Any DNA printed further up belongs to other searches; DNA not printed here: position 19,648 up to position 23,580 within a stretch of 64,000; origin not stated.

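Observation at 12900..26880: Four tandem ~3.5 kb intragenic repeats inside gene 1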

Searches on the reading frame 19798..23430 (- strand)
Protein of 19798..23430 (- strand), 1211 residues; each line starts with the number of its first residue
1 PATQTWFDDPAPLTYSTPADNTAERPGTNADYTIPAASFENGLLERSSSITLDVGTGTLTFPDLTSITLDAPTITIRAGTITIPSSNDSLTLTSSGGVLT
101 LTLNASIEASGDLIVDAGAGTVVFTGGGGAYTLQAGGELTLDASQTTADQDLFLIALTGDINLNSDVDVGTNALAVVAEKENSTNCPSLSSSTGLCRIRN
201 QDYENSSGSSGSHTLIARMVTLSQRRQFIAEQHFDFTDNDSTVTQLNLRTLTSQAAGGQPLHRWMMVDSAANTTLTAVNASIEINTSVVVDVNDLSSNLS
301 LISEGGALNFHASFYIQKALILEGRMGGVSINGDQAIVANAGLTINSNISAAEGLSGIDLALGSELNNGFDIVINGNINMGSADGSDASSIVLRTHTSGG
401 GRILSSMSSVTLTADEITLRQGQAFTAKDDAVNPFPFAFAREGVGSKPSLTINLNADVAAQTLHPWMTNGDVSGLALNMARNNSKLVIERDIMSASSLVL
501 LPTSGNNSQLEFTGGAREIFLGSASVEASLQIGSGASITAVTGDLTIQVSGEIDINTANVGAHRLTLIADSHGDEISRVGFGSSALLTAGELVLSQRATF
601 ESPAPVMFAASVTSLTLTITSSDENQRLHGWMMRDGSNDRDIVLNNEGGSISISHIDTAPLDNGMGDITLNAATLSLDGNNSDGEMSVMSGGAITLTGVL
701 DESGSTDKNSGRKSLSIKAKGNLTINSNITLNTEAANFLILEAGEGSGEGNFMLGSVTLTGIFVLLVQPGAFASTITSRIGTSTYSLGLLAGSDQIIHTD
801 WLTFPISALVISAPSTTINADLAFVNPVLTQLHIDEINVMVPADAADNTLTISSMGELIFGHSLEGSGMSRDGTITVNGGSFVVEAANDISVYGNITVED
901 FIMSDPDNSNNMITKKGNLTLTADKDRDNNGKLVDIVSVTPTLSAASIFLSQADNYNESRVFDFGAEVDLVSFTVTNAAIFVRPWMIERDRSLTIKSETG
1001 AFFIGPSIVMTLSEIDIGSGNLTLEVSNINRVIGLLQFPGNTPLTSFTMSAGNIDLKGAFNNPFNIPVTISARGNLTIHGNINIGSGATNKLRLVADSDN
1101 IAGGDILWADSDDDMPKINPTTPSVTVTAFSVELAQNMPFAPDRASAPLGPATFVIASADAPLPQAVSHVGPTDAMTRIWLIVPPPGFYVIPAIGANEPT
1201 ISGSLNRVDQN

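Call 7: search_protein_families(library=pfam, proteins=[window:19798-23430:-], max_evalue=0.01)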
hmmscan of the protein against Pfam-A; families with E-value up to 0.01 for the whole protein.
window:19798-23430:- (1211 aa): 1 family
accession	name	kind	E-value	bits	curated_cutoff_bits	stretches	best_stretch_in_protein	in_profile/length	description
PF10162.14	G8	-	0.0082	16.5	22.9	0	50-119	32-98/124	G8 domain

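Call 11: find_homologous_proteins(query=window:19930-23421:-, max_evalue=0.00001)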
Query window:19930-23421:- (1164 aa): 2 proteins with E <= 0.00001 among 8000 candidates.
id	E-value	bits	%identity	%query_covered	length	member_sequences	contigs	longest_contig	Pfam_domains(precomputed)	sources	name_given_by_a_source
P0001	1.7e-12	65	34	20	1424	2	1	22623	-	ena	-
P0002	4.0e-9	53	25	46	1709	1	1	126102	PF05860.20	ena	-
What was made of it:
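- Tried and rejected: The word-indexed search with U2 gave only two weak hits (call 11).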

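Call 21: find_encoding_contigs(protein=P0002, flank=10000, max_places=3)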
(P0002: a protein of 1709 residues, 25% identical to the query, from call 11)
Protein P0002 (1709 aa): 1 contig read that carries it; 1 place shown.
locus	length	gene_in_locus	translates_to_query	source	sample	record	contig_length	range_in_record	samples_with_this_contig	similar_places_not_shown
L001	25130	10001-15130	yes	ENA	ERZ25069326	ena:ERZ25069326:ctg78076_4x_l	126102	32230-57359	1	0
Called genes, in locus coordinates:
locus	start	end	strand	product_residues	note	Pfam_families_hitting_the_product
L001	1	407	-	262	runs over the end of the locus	-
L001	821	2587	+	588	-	PF02776:TPP_enzyme_N, PF00205:TPP_enzyme_M, PF02775:TPP_enzyme_C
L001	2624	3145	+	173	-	PF01842:ACT, PF22629:ACT_AHAS_ss, PF13710:ACT_5, PF10369:ALS_ss_C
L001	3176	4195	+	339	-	PF02826:2-Hacid_dh_C (weak), PF07991:KARI_N, PF01450:KARI_C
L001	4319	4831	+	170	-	-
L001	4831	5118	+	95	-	-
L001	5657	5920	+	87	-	-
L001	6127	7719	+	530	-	PF00682:HMGL-like, PF22617:HCS_D2, PF08502:LeuA_dimer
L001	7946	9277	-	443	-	-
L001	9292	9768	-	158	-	PF26512:SOI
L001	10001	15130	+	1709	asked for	PF05860:TPS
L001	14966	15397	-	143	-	-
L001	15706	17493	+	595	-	-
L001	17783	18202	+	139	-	PF05860:TPS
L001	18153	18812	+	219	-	-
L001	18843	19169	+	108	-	-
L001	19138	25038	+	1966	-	-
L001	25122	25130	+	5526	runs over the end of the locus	PF05860:TPS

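Call 22: find_encoding_contigs(protein=P0001, flank=10000, max_places=3)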
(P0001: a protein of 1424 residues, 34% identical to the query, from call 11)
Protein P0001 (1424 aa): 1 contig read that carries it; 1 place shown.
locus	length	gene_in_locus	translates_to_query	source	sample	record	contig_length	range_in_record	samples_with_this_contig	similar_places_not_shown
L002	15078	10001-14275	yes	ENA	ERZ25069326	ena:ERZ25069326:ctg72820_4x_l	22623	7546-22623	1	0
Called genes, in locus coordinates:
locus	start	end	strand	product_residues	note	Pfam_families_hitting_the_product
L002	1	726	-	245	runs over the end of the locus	PF00106:adh_short, PF08659:KR (weak), PF13561:adh_short_C2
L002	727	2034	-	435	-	PF01565:FAD_binding_4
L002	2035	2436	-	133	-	PF04138:GtrA_DPMS_TM (weak)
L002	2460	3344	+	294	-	PF01040:UbiA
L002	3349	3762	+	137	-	PF02681:DUF212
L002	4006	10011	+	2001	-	PF05860:TPS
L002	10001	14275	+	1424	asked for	-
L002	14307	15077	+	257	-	?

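Call 27: search_solved_structures(query=A1, max_evalue=1)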
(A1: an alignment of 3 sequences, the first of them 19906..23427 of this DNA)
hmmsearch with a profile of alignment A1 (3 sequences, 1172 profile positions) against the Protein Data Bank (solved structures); distinct sequences matched with E-value up to 1: 0.

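Call 28: find_related_loci(query=A1, collection=genome_contigs, flank=10000)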
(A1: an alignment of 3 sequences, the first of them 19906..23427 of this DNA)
Query A1 (1174 aa) in genome_contigs; peptide patterns used: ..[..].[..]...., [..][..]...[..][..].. (x = any residue, [..] = any of these).
29 stretches matched a pattern, but none encodes a relative of the query by tblastn (E <= 1e-3).

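Call 31: search_protein_representatives(alignment_id=A1)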
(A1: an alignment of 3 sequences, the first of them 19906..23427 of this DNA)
Query: 3 sequences, 1172 profile positions. Proteins with E-value up to 0.001 (for the whole library): 105; up to 1e-10: 79; up to 1e-30: 51. The best 105 are listed.
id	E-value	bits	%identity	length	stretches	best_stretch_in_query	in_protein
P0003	1.4e-259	881.0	-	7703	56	951-1108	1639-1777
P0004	6.2e-216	736.4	-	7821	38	926-1099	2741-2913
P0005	4.0e-178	611.2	-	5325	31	925-1111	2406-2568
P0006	2.1e-168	579.0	-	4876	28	855-1101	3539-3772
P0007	5.4e-160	551.1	-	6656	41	520-1027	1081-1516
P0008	8.9e-150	517.3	-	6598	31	538-751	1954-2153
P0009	6.4e-146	504.5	-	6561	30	87-363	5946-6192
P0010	9.7e-135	467.5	-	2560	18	43-304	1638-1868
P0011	1.1e-133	463.9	-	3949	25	511-730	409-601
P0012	4.1e-126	438.9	-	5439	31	950-1101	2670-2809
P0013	1.4e-120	420.6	-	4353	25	519-729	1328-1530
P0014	6.9e-120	418.3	-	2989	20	582-1101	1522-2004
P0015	8.1e-119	414.8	-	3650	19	521-731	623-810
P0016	1.8e-115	403.7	-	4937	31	998-1163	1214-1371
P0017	2.6e-111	389.9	-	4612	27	587-794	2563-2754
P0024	4.3e-86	306.4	-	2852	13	526-1027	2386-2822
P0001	1.6e-34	135.6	-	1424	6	536-811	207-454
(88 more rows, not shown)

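Call 35: find_encoding_contigs(protein=P0004, flank=10000, max_places=5)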
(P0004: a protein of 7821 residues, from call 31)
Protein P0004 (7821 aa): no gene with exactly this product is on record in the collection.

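Call 38: list_cluster_members(proteins=[P0004, P0003])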
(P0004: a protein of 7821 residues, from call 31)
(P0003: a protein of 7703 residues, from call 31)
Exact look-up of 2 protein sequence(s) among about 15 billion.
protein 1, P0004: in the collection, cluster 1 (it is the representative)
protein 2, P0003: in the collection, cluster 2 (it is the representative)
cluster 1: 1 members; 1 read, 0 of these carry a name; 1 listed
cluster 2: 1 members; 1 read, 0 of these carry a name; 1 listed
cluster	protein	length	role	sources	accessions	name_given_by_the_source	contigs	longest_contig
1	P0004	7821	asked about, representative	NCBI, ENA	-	-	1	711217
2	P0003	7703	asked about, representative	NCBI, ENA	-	-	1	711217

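Call 40: predict_structure(alignment_id=A1)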
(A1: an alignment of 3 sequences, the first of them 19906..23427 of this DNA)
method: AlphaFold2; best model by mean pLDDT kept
length: 1174 residues; sequences in the alignment: 3
mean_pLDDT: 61.0   pTM: 0.45
mean pLDDT of the five models: 61.0, 61.0, 60.9, 57.2, 43.0
residues with pLDDT >= 90: 0; 70-90: 394; 50-70: 451; < 50: 329
segments of 3 or more residues with pLDDT < 50: 1-26, 180-183, 186-193, 202-209, 237-239, 255-268, 287-295, 331-341, 345-389, 395-408, 421-423, 425-435, 441-445, 466-469, 479-482, 489-496, 501-507, 513-517, 521-528, 530-536, 538-541, 634-636, 655-657, 678-683, 703-710, 819-832, 861-872, 924-929, 935-937, 1005-1010, 1111-1122, 1137-1149, 1158-1174
pLDDT, mean of each block of 10 residues (from residue 1): 29 36 46 69 73 73 72 72 69 73 73 81 76 83 84 82 83 75 45 60 44 77 68 57 71 49 48 67 51 53 62 55 56 46 43 38 38 44 43 46 46 57 42 49 53 55 52 56 52 48 46 47 43 46 60 58 68 55 63 73 63 76 70 64 80 58 82 64 59 79 46 75 75 63 76 70 75 59 67 61 58 57 37 51 57 63 41 63 72 72 59 75 53 54 84 63 78 73 69 74 47 75 68 56 75 79 78 79 74 72 64 41 68 57 43 57 30 26
secondary structure, 60 per line:
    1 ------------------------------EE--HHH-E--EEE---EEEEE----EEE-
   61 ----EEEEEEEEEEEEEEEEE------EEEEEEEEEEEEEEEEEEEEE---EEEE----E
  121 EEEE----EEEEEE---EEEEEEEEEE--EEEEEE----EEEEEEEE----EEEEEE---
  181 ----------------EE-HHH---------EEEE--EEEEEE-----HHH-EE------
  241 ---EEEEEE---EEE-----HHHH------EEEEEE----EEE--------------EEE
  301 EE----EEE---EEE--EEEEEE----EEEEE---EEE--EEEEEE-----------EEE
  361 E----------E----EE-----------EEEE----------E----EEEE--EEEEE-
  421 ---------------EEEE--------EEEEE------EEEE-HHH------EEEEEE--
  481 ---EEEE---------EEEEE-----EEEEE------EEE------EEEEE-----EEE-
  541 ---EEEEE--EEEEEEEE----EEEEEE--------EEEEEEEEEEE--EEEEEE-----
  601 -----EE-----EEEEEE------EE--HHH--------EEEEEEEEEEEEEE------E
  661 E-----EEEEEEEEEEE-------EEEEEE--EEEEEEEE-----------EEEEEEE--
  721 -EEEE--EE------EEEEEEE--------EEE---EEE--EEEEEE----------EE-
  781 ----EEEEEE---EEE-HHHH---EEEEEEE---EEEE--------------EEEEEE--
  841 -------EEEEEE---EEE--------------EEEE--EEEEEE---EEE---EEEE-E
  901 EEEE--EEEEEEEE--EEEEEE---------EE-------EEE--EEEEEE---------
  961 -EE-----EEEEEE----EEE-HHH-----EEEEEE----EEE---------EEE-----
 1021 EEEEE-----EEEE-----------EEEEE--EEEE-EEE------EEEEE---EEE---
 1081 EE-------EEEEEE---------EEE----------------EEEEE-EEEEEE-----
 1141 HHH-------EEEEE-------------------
elements in order (helices of 4 or more, strands of 3 or more residues): E42-44 E48-52 E57-59 E65-81 E88-108 E112-115 E120-124 E129-134 E138-147 E150-155 E160-167 E172-177 E212-215 E218-223 E244-249 E253-255 H261-264 E271-276 E281-283 E298-302 E307-309 E313-315 E318-323 E328-332 E336-338 E341-346 E358-361 E390-393 E409-412 E415-419 E436-439 E448-452 E459-462 E473-478 E484-487 E497-501 E507-511 E518-520 E527-531 E537-539 E544-548 E551-558 E563-568 E577-587 E590-595 E613-618 E640-653 E667-677 E685-690 E693-700 E712-718 E722-725 E736-742 E751-753 E757-759 E762-767 E785-790 E794-796 H798-801 E805-811 E815-818 E833-838 E848-853 E857-859 E874-877 E880-885 E889-891 E895-898 E900-904 E907-914 E917-922 E941-943 E946-951 E969-974 E979-981 E991-996 E1001-1003 E1013-1015 E1021-1025 E1031-1034 E1046-1050 E1053-1056 E1058-1060 E1067-1071 E1075-1077 E1090-1095 E1105-1107 E1124-1128 E1130-1135 E1151-1155
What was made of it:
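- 19906..23427 (-): Super-unit U2 (aa 2181-3354, 1,174 aa). Modules A-F start at W2185, W2443, W2645, W2810, W2980 and W3164. AlphaFold model is all-beta, pLDDT 61 (call 40).
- In the U2 model, each W-M sits in a one-turn helix between strand runs (call 40).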

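Call 42: fold_search(model_id=the predicted structure, library=pdb)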
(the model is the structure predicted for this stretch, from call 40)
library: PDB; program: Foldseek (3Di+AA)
matches with E <= 10: 35; with E <= 0.001: 0
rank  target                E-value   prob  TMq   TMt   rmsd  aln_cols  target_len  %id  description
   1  4rm6                  2.4e-01  0.07  0.09  0.12  27.9      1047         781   11  Crystal structure of Hemopexin Binding Protein (released 2016-05-18)
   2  4rt6_A                3.7e-01  0.04  0.08  0.10  27.9      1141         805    9  Structure of a complex between hemopexin and hemopexin binding protein (released 2016-05-18)
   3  7jlu_A                5.7e-01  0.06  0.09  0.13  20.0       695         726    9  Structure of the activated Roq1 resistosome directly recognizing the pathogen effector XopQ (released 2020-12-02)
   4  4j0m_A                7.7e-01  0.07  0.11  0.16  24.9       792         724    9  Crystal structure of BRL1 (LRR) in complex with brassinolide (released 2013-07-24)
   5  8wec_A                1.8e+00  0.04  0.10  0.16  22.3       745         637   10  Crystal structure of Arabidopsis thaliana MIK2 ectodomain in complex with BAK1 ectodomain and SCOOP12 (released 2024-11-06)
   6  9s96_B                2.1e+00  0.04  0.11  0.15  27.4       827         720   10  Crystal structure of the BRL3 ectodomain from Arabidopsis thaliana in complex with typhasterol. (released 2025-09-03)
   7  9s96_A                2.3e+00  0.02  0.09  0.13  27.6       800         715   10  Crystal structure of the BRL3 ectodomain from Arabidopsis thaliana in complex with typhasterol. (released 2025-09-03)
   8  6p5t_B                2.5e+00  0.02  0.09  0.11  29.1      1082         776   12  Surface-layer (S-layer) RsaA protein from Caulobacter crescentus bound to strontium and iodide (released 2020-01-15)
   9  6kya_A                3.0e+00  0.04  0.12  0.16  26.0       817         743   10  Crystal structure of human TLR8 in complex TH1027 (released 2020-05-27)
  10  8vbb_A                3.4e+00  0.06  0.19  0.21  20.1      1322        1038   13  The secreted adhesin EtpA of Enterotoxigenic Escherichia coli in complex with the mouse mAb 1G05 (released 2024-09-04)
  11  4i84_B                3.4e+00  0.02  0.07  0.17  15.7       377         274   11  The crystal structure of the Haemophilus influenzae HxuA secretion domain involved in the two-partner secretion pathwa (released 2013-11-13)
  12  5ijd_A                3.7e+00  0.03  0.10  0.17  23.9       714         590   11  The crystal structure of mouse TLR4/MD-2/lipid A complex (released 2016-04-27)
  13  4r09_D                3.7e+00  0.02  0.08  0.11  27.4       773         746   11  Crystal structure of human TLR8 in complex with ORN06S (released 2015-01-14)
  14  9uob_A                3.8e+00  0.06  0.14  0.24  22.5       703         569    9  Plant-TaNNS (released 2025-12-10)
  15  9lsh_C                3.8e+00  0.03  0.12  0.18  23.8       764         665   10  Cryo-EM structure of the wild-type diabody complex (CitS-diabody #1-TLR3) (released 2025-03-12)
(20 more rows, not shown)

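Call 45: search_protein_families(library=pfam, proteins=[L001:7946-9277:-, L001:9292-9768:-], max_evalue=0.001)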
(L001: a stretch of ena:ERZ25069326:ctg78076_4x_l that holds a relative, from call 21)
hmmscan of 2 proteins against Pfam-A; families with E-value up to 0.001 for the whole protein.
L001:7946-9277:- (443 aa): 3 families
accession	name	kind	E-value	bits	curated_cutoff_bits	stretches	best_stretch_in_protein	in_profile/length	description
PF21799.2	MurD-like_N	-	5.8e-05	23.7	27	0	174-197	2-25/88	Mur ligase MurD-like, N-terminal domain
PF01946.23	Thi4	-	0.00011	21.9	26.2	1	4-54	14-64/235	Thi4 family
PF13450.12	NAD_binding_8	-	0.00024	21.7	21.9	1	12-50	1-37/68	NAD(P)-binding Rossmann-like domain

L001:9292-9768:- (158 aa): 0 families
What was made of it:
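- Closest known: TpsA exoproteins of two-partner. Different: No tpsB gene is adjacent (calls 7, 21, 45).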

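Call 47: find_related_loci(query=A1, collection=metagenome_contigs, flank=10000)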
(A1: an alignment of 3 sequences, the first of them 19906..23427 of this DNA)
Query A1 (1174 aa) in metagenome_contigs; peptide patterns used: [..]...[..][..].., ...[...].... (x = any residue, [..] = any of these).
173 stretches matched a pattern, but none encodes a relative of the query by tblastn (E <= 1e-3).
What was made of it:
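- Tried and rejected: Pattern scans of GTDB genomes and JGI metagenomes with the unit alignment found nothing (calls 28, 47).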
